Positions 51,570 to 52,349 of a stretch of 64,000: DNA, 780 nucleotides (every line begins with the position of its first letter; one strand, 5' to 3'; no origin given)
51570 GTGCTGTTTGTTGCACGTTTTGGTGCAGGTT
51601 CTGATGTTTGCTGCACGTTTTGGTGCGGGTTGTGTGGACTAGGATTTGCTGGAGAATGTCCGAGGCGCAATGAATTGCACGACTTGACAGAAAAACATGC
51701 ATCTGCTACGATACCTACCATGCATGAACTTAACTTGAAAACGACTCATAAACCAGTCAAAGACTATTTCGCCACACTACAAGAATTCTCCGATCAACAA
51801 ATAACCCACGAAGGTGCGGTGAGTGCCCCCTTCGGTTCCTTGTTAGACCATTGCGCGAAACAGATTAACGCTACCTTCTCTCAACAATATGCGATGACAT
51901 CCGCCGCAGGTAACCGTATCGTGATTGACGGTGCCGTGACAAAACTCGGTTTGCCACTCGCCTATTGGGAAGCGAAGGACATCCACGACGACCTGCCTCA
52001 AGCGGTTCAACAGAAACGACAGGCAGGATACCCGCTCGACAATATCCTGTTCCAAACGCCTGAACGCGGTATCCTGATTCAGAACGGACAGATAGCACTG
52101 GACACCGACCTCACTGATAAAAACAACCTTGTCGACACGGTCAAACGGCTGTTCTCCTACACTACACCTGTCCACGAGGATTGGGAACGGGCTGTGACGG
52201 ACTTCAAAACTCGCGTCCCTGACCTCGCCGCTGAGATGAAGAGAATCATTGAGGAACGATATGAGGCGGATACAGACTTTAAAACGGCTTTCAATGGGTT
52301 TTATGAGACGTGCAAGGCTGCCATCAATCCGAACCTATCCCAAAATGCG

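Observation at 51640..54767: Solitary MmeI-family type IIL restriction-modification enzyme embedded in the WD40 cluster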

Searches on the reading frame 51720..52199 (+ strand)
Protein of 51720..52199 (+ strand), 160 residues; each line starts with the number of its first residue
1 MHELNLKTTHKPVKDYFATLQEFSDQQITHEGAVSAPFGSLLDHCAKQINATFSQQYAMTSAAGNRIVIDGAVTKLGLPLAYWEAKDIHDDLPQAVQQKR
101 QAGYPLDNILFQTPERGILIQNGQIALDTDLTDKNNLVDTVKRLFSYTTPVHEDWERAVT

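Call 46: search_solved_structures(query=window:51720-52199:+, max_evalue=10, show_alignments=3)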
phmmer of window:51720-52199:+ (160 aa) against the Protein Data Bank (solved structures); distinct sequences matched with E-value up to 10: 1.
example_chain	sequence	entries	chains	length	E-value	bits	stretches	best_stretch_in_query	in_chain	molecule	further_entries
7lo5_A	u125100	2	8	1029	1.4e-14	57.4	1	29-159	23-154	Site-specific DNA-methyltransferase (adenine-specific)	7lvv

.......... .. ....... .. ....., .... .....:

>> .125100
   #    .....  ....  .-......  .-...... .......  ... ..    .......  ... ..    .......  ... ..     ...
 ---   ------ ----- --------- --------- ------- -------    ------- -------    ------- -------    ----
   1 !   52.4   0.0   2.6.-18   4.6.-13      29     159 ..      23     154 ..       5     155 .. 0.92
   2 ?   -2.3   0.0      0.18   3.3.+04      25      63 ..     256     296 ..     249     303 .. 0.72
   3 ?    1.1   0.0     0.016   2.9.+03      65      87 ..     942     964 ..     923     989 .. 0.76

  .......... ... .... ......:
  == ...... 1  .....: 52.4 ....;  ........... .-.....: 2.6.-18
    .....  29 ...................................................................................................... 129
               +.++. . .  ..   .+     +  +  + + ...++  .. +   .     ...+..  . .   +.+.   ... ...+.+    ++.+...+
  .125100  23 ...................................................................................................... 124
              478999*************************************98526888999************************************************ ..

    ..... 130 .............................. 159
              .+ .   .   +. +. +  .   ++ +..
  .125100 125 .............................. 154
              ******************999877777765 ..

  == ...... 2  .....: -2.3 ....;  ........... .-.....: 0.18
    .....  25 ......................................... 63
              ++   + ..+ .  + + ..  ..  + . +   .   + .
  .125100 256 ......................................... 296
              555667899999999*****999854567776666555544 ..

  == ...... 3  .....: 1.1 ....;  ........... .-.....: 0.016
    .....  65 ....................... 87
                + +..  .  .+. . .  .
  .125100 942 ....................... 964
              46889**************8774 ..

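Call 48: search_solved_structures(query=A2, max_evalue=10, show_alignments=3)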
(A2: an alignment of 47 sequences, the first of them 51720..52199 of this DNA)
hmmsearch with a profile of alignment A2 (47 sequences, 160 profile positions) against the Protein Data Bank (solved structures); distinct sequences matched with E-value up to 10: 5.
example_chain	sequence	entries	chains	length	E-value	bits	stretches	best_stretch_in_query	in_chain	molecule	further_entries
7lo5_A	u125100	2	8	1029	3.3e-31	111.1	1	13-160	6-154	Site-specific DNA-methyltransferase (adenine-specific)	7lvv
6fvt_O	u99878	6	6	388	0.7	12.6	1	60-111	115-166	26S proteasome regulatory subunit RPN9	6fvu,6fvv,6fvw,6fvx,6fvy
2mr3_A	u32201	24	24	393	0.72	12.5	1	60-111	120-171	26S proteasome regulatory subunit RPN9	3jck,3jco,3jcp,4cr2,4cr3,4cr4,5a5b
3ed5_A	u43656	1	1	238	0.99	12.1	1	15-73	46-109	YfnB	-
3i76_A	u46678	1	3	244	1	12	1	21-73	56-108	Putative HAD-hydrolase yfnB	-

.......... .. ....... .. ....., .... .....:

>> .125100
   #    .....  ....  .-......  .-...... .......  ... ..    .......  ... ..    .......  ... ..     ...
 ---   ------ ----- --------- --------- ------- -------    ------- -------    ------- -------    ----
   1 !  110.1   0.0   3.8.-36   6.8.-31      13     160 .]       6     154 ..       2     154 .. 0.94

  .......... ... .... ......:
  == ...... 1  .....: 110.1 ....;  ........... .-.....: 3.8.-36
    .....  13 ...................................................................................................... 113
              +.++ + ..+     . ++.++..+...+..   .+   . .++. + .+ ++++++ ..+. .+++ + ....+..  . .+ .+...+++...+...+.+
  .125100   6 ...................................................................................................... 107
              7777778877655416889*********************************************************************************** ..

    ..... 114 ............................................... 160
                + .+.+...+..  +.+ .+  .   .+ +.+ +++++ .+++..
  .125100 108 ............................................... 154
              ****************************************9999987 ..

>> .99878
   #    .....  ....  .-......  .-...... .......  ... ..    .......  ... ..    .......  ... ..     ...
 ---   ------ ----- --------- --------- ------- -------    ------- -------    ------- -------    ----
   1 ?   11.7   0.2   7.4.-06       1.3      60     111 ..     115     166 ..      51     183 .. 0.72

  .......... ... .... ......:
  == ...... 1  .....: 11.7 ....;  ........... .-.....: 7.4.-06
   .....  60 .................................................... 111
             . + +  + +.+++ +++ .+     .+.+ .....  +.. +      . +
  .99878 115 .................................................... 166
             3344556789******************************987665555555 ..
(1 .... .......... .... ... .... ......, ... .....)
